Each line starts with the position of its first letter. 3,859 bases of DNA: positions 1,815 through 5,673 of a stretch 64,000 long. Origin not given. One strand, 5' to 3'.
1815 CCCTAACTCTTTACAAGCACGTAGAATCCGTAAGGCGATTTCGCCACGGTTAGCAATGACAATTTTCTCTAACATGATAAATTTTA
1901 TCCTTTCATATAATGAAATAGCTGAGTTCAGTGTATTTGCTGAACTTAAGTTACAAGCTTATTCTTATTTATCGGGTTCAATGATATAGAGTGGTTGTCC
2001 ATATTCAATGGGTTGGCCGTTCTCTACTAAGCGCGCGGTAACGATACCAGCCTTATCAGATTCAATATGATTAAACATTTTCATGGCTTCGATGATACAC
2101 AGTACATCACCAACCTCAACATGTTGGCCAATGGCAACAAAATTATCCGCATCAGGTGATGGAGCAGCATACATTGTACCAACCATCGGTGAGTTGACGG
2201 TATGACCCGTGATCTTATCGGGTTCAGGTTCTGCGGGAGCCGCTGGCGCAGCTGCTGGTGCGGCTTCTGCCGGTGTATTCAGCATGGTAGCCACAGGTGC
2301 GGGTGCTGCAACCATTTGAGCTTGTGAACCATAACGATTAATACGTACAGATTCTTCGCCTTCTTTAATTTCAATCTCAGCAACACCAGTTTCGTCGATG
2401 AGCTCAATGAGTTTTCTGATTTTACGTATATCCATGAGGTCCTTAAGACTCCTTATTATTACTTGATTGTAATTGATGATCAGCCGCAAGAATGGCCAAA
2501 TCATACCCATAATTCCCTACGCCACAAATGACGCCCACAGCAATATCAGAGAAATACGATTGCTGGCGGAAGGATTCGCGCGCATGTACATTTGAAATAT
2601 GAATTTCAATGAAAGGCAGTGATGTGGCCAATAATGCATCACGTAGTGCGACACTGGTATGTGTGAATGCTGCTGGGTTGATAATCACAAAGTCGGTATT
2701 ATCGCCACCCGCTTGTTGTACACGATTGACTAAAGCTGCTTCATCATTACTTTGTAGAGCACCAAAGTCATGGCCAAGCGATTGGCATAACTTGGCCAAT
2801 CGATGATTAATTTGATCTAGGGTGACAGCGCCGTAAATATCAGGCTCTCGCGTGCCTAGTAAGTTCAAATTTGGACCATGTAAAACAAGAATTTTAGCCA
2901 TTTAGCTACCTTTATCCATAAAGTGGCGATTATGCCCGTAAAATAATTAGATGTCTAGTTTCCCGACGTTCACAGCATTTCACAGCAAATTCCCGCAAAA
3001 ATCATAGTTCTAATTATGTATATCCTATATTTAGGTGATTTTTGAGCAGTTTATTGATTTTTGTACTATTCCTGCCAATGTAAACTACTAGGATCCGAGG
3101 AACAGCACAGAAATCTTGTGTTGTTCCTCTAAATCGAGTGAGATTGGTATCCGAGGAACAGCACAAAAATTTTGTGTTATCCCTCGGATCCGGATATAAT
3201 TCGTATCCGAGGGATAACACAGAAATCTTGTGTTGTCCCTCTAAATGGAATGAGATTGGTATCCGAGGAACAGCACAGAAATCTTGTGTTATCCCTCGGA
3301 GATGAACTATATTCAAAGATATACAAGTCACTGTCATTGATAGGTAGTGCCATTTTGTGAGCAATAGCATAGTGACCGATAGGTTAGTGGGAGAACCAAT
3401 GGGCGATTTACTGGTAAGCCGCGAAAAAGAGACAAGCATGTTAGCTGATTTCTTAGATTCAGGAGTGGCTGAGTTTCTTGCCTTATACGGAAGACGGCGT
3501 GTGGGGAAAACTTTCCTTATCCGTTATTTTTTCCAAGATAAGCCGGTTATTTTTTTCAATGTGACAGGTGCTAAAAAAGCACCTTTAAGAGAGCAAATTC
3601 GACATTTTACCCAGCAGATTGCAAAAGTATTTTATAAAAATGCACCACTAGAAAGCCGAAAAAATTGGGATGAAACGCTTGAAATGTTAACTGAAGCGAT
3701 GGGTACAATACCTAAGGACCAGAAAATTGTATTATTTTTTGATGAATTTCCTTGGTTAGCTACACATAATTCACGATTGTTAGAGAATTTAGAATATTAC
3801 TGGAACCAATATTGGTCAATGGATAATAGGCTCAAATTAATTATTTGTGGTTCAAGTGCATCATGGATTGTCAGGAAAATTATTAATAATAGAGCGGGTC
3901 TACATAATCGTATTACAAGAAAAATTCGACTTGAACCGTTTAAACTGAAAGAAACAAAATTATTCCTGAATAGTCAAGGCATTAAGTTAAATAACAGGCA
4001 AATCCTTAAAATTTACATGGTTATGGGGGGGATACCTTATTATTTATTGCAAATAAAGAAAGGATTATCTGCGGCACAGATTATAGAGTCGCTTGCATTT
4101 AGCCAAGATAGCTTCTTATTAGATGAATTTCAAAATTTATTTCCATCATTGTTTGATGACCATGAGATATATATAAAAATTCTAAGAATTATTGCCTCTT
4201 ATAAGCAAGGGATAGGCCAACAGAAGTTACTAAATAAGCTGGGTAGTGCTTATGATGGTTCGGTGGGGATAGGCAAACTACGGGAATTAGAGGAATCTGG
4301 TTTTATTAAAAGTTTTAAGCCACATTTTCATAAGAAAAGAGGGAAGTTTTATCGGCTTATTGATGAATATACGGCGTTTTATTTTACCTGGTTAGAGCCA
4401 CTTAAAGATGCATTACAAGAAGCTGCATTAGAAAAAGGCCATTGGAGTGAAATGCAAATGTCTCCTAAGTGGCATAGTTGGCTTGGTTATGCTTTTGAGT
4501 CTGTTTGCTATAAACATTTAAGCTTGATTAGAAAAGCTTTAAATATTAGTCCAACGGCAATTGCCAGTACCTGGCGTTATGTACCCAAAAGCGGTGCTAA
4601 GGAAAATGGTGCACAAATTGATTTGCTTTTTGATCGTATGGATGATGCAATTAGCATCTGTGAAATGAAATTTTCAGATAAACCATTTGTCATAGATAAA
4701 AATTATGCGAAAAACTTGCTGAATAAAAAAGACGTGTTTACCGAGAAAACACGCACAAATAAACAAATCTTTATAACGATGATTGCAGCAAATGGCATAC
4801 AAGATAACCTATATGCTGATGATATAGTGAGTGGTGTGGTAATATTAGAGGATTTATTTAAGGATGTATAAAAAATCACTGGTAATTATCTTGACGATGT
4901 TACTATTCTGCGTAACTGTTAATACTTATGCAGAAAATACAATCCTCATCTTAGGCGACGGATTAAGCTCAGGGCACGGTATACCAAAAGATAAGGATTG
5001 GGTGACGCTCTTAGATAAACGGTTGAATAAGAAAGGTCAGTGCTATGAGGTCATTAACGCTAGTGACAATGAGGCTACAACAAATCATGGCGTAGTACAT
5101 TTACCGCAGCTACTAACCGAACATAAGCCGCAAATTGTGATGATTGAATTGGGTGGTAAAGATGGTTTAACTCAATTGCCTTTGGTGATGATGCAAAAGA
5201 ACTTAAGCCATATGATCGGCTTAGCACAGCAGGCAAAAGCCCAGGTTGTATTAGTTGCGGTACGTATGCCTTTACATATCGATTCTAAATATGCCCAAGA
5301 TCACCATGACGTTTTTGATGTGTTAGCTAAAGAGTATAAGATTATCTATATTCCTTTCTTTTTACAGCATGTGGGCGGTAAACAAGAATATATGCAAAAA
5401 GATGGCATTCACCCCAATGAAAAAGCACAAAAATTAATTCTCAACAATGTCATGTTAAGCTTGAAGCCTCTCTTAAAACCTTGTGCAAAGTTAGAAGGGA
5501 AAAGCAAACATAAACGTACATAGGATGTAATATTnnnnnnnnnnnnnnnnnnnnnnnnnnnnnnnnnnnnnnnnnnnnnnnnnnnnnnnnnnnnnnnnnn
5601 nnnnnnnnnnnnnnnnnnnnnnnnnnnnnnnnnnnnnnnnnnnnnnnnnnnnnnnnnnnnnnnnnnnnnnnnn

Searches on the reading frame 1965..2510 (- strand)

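Call 18: search_protein_families(library=pfam, proteins=[window:1965-2510:-], max_evalue=0.001)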
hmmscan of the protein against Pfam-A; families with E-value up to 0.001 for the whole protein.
window:1965-2510:- (181 aa): 2 families
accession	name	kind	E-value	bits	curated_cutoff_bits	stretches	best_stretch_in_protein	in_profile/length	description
PF00364.28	Biotin_lipoyl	-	4.4e-21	74.9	22.1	1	103-177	1-73/73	Biotin-requiring enzyme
PF13533.13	Biotin_lipoyl_2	-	1.6e-06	28.2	29.8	0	149-178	3-32/32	Biotin-lipoyl like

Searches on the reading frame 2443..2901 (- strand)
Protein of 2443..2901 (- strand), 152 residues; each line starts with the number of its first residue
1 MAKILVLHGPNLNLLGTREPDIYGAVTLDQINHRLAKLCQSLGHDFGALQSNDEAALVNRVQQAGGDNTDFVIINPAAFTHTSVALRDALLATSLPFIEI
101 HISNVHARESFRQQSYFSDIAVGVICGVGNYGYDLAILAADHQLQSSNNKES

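Call 18: search_protein_families(library=pfam, proteins=[window:2443-2901:-], max_evalue=0.001)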
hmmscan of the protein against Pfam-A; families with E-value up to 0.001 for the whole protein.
window:2443-2901:- (152 aa): 1 family
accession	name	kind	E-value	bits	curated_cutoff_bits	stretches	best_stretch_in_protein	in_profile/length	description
PF01220.24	DHquinase_II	-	8.2e-56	188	23.3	1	3-139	1-136/138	Dehydroquinase class II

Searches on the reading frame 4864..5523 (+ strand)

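Call 18: search_protein_families(library=pfam, proteins=[window:4864-5523:+], max_evalue=0.001)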
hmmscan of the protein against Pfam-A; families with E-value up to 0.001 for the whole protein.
window:4864-5523:+ (219 aa): 3 families
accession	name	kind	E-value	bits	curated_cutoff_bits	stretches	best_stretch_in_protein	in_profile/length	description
PF13472.12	Lipase_GDSL_2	-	5.6e-15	56.7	32.9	1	30-190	2-177/178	GDSL-like Lipase/Acylhydrolase family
PF00657.28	Lipase_GDSL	-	4.4e-11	43.8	23.6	1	27-194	1-206/208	GDSL-like Lipase/Acylhydrolase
PF25182.1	NonGDSL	-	3.2e-06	27.1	80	1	25-135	28-141/220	Non-GDSL lipase-like family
